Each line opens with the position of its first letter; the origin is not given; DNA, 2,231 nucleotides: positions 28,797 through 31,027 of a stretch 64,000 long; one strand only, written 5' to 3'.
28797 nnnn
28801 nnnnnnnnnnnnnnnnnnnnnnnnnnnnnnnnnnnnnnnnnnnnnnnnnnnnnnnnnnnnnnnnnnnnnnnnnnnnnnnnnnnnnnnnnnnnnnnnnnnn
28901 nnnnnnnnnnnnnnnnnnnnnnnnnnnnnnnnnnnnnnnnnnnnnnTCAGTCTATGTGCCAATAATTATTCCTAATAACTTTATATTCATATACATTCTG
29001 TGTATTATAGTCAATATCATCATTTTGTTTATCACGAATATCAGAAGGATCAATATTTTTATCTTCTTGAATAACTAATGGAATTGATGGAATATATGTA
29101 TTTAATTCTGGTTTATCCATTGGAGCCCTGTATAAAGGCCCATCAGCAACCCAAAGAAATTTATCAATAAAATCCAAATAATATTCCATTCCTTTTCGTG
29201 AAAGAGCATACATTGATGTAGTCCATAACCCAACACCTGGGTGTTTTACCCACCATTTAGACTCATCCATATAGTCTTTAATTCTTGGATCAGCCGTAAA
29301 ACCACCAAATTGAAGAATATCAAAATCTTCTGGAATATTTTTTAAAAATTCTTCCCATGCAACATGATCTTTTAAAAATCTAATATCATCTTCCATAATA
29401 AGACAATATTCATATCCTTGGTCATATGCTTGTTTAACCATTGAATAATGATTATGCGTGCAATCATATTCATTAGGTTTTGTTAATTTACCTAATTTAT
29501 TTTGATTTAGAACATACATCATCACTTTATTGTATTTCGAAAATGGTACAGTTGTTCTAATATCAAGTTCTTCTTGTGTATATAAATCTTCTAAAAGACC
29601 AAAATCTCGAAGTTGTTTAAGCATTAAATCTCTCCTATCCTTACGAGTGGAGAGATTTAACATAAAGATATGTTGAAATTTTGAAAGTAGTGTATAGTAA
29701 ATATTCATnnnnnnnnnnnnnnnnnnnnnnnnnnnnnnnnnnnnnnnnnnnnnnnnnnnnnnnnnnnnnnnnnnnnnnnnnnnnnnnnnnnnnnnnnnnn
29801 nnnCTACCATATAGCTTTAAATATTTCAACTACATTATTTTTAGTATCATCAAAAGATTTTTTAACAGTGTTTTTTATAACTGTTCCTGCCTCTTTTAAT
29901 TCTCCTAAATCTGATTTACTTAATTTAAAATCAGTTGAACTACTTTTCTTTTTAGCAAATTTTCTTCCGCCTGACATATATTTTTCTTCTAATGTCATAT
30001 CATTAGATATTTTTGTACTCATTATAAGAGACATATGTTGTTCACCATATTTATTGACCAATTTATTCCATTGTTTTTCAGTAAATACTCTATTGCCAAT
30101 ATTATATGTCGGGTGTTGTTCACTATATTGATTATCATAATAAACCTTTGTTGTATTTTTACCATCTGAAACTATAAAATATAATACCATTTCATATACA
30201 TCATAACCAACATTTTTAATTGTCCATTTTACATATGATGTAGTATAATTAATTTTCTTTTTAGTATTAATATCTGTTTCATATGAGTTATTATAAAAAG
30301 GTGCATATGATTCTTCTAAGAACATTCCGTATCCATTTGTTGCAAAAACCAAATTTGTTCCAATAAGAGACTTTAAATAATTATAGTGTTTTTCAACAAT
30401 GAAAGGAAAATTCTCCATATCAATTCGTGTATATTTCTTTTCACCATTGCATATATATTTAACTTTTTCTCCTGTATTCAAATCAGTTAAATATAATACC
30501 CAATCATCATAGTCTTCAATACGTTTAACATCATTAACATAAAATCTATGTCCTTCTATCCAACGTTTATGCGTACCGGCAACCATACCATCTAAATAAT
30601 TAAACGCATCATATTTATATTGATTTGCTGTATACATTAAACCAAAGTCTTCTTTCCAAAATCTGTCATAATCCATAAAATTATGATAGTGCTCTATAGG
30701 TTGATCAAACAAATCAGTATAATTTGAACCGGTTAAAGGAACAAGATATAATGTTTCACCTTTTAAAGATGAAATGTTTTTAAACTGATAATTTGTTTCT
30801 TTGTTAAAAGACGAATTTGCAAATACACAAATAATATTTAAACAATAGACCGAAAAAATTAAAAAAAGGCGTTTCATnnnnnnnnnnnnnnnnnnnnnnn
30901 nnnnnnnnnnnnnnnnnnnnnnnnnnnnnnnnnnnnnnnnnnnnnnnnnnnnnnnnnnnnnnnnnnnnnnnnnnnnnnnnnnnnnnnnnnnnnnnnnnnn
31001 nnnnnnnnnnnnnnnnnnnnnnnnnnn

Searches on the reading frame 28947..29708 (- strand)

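Call 3: search_protein_families(library=pfam, proteins=[window:28947-29708:-], max_evalue=0.01)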
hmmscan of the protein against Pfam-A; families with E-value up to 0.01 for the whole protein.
window:28947-29708:- (253 aa): 1 family
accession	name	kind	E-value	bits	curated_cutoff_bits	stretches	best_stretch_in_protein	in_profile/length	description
PF01755.23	Glyco_transf_25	-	4.5e-11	43.4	24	1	12-132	2-119/199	Glycosyltransferase family 25 (LPS biosynthesis protein)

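Call 5: search_protein_families(library=phrogs, proteins=[window:28947-29708:-], max_evalue=0.001)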
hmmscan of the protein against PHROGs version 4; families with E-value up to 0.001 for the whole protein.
window:28947-29708:- (253 aa): 1 family
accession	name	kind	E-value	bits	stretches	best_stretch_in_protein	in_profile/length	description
phrog_2835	-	moron, auxiliary metabolic gene and host takeover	6.8e-16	59.4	1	8-135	13-135/280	glucosyltransferase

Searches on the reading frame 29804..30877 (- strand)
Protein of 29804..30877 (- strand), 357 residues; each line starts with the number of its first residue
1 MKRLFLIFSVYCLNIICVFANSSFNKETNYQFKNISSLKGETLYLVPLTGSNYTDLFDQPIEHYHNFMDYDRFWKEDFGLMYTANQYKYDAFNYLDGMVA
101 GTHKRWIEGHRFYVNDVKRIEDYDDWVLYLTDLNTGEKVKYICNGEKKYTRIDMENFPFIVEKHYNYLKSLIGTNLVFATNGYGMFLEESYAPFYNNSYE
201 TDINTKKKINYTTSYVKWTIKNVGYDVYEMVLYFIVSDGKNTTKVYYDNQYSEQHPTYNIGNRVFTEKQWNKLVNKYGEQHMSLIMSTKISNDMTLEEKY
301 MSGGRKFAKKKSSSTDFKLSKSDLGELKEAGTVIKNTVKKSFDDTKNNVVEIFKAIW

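Call 3: search_protein_families(library=pfam, proteins=[window:29804-30877:-], max_evalue=0.01)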
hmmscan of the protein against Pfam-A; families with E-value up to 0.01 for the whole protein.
window:29804-30877:- (357 aa): 0 families

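Call 5: search_protein_families(library=phrogs, proteins=[window:29804-30877:-], max_evalue=0.001)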
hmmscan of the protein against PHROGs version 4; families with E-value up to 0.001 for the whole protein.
window:29804-30877:- (357 aa): 0 families

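Call 46: search_protein_families(library=padloc, proteins=[window:29804-30877:-], max_evalue=0.01)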
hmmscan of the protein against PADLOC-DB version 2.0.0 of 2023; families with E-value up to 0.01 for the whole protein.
window:29804-30877:- (357 aa): 1 family
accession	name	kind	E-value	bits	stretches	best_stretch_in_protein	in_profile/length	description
PDLC01459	Cas2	-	0.0051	15.4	0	203-281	16-93/105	"CAS-I,CAS-II,CAS-III,CAS-IV,CAS-V,CAS-VI; acquisition_2"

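Call 88: search_dna_similar(query=window:29804-30877:-, collection=phages, mode=protein, max_rows=6)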
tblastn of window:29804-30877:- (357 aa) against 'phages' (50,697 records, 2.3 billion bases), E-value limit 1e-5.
No match.
